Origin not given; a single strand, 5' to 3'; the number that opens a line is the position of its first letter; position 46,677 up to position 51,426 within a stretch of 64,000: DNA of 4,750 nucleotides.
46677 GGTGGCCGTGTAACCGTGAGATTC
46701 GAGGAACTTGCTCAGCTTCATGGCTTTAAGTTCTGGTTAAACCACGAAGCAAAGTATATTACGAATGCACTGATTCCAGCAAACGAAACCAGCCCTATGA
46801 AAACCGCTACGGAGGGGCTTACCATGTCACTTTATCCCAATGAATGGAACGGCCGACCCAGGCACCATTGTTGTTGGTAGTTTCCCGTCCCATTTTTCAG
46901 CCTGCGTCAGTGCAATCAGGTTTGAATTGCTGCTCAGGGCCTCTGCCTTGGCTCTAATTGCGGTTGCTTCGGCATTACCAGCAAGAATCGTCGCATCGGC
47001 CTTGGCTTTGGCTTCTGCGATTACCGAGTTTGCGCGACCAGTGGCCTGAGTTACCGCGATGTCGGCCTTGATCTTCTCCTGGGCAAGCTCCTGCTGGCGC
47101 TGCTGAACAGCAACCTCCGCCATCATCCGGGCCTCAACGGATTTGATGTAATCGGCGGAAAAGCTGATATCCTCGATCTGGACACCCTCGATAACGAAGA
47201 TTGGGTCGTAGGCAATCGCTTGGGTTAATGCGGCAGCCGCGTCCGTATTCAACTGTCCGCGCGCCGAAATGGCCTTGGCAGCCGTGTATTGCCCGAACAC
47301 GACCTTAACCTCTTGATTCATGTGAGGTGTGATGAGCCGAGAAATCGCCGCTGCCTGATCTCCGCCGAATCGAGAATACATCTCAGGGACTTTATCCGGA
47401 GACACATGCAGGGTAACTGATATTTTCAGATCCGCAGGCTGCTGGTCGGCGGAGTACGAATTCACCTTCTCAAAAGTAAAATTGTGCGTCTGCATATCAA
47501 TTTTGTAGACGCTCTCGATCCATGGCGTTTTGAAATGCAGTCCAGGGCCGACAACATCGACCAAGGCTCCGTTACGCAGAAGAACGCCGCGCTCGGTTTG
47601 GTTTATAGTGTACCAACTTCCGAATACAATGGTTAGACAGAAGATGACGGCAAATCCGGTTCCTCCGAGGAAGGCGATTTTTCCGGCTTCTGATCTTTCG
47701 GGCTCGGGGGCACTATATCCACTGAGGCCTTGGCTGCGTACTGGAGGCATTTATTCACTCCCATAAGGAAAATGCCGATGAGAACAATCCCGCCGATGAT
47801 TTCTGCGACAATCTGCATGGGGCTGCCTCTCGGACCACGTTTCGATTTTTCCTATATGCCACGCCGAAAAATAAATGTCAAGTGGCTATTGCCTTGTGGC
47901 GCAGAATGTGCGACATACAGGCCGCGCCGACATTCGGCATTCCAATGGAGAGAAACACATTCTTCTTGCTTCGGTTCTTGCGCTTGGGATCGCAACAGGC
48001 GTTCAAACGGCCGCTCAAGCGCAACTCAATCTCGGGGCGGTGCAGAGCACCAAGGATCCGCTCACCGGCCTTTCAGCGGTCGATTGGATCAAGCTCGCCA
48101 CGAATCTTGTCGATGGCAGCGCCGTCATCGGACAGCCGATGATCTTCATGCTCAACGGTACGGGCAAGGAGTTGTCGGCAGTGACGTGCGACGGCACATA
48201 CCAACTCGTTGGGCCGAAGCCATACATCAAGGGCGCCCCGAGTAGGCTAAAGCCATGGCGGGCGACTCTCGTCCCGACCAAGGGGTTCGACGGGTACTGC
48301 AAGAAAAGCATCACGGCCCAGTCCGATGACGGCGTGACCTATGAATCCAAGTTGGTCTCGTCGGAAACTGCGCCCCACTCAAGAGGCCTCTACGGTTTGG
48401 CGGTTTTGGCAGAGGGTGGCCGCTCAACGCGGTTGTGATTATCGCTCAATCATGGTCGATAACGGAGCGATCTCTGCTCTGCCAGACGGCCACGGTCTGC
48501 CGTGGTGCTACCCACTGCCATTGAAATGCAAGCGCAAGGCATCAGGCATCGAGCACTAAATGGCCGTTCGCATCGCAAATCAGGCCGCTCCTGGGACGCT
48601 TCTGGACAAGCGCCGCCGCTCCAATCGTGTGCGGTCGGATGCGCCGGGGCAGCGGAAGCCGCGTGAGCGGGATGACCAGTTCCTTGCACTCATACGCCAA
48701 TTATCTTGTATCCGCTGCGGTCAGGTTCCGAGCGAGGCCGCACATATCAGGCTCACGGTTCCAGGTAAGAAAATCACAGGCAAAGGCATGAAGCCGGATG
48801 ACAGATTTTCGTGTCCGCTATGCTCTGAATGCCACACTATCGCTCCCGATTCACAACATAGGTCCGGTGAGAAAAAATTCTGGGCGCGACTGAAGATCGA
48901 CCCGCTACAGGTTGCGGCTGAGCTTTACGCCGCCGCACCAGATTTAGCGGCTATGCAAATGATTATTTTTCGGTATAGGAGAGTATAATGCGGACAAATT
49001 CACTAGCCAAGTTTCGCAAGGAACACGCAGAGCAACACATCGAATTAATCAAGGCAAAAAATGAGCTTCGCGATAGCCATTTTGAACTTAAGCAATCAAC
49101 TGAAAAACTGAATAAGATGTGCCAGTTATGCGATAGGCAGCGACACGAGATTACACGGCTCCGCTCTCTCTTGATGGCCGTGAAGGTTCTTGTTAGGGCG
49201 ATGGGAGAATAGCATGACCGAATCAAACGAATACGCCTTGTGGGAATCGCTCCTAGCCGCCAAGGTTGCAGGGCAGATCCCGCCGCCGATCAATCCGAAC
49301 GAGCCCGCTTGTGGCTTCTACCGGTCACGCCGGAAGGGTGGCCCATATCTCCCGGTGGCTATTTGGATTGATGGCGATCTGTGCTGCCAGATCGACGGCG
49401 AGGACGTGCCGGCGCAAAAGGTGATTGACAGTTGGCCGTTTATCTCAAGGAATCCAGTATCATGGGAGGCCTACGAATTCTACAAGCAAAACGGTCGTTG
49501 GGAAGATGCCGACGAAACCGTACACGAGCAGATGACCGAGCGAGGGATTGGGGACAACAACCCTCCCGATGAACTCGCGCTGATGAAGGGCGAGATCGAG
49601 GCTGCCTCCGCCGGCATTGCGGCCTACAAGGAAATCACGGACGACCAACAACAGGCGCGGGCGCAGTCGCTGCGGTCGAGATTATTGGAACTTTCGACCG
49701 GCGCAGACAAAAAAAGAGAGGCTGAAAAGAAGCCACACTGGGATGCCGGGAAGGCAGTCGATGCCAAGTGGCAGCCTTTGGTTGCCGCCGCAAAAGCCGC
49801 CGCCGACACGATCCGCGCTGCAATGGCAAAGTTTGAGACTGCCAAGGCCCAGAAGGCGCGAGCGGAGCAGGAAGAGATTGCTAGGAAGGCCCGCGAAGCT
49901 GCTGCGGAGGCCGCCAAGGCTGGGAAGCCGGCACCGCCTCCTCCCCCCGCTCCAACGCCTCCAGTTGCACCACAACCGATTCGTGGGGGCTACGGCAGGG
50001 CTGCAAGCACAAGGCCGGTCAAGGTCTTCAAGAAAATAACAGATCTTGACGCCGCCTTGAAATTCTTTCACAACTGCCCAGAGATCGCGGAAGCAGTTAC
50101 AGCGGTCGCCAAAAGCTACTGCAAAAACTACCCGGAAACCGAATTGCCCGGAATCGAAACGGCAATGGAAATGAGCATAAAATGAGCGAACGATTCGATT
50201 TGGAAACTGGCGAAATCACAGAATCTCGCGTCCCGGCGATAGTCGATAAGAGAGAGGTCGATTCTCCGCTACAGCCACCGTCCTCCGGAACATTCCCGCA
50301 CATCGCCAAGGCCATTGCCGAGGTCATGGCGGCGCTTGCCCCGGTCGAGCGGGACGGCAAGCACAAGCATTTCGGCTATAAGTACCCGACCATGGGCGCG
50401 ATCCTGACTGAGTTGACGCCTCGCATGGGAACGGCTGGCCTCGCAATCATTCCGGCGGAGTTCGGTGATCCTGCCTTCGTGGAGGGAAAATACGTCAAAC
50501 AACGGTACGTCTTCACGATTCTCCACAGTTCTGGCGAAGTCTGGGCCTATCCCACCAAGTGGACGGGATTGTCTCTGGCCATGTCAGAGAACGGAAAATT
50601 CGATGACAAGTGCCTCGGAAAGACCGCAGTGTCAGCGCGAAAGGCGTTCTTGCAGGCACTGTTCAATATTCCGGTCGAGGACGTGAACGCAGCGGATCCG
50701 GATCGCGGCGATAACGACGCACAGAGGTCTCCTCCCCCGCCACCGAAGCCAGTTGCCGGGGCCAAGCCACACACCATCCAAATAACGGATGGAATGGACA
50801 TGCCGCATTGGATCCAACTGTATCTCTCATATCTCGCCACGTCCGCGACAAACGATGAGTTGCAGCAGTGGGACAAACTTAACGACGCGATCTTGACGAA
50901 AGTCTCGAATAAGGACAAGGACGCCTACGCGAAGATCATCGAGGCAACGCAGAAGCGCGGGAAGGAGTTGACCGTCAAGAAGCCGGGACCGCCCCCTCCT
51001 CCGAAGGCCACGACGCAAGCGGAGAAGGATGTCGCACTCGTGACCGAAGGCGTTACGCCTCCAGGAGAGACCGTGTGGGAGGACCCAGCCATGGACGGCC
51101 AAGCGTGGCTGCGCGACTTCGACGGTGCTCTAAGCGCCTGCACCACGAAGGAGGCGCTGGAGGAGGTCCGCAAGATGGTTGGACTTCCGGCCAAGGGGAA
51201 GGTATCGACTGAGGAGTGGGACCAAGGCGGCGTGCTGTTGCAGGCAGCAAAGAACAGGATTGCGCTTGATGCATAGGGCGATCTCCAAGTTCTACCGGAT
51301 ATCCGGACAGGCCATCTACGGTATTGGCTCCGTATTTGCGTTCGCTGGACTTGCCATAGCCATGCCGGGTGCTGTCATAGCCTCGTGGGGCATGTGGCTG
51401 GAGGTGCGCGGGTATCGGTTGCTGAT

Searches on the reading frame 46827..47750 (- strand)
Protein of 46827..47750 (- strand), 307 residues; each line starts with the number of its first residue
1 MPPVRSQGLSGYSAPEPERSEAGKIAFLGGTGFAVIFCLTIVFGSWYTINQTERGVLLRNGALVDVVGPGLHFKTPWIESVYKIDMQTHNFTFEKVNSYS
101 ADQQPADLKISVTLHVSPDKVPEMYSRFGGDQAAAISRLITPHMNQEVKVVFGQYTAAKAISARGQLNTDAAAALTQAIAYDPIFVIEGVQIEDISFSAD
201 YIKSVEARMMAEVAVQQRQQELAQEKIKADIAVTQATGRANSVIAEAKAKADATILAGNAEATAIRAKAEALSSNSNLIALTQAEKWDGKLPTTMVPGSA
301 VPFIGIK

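Call 86: search_protein_families(library=pfam, proteins=[window:46827-47750:-], max_evalue=0.001)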
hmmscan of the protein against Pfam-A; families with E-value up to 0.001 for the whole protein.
window:46827-47750:- (307 aa): 1 family
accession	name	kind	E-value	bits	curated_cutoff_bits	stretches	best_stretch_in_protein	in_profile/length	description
PF01145.31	Band_7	-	3.1e-37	128.8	23.6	1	48-225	2-175/176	SPFH domain / Band 7 family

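Call 87: search_protein_families(library=phrogs, proteins=[window:46827-47750:-], max_evalue=0.00001)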
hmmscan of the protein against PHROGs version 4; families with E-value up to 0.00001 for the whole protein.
window:46827-47750:- (307 aa): 2 families
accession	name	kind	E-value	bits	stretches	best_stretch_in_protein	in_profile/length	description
phrog_200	-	other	8.2e-65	220.4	1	25-306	79-359/379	lipoprotein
phrog_38808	-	unknown function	9.3e-10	39.7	1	248-307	9-68/68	-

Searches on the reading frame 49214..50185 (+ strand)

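Call 86: search_protein_families(library=pfam, proteins=[window:49214-50185:+], max_evalue=0.001)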
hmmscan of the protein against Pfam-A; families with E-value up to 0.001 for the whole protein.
window:49214-50185:+ (323 aa): 0 families

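Call 87: search_protein_families(library=phrogs, proteins=[window:49214-50185:+], max_evalue=0.00001)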
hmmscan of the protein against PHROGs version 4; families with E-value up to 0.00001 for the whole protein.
window:49214-50185:+ (323 aa): 1 family
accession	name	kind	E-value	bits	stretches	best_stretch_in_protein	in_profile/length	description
phrog_10477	-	DNA, RNA and nucleotide metabolism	5.2e-13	50.5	1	115-236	8-134/243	exonuclease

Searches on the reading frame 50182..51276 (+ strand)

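Call 86: search_protein_families(library=pfam, proteins=[window:50182-51276:+], max_evalue=0.001)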
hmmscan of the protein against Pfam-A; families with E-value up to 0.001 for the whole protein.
window:50182-51276:+ (364 aa): 1 family
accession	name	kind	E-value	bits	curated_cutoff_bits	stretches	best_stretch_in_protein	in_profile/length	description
PF04404.17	ERF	-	1.2e-09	38.8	25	1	41-172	1-128/153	ERF superfamily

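Call 87: search_protein_families(library=phrogs, proteins=[window:50182-51276:+], max_evalue=0.00001)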
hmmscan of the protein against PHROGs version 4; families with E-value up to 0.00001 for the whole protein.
window:50182-51276:+ (364 aa): 2 families
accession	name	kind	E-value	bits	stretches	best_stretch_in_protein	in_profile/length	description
phrog_155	-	DNA, RNA and nucleotide metabolism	7.4e-19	69.5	1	37-279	64-281/308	Erf-like ssDNA annealing protein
phrog_2324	-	DNA, RNA and nucleotide metabolism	2.8e-06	28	1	37-172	7-129/193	Erf-like ssDNA annealing protein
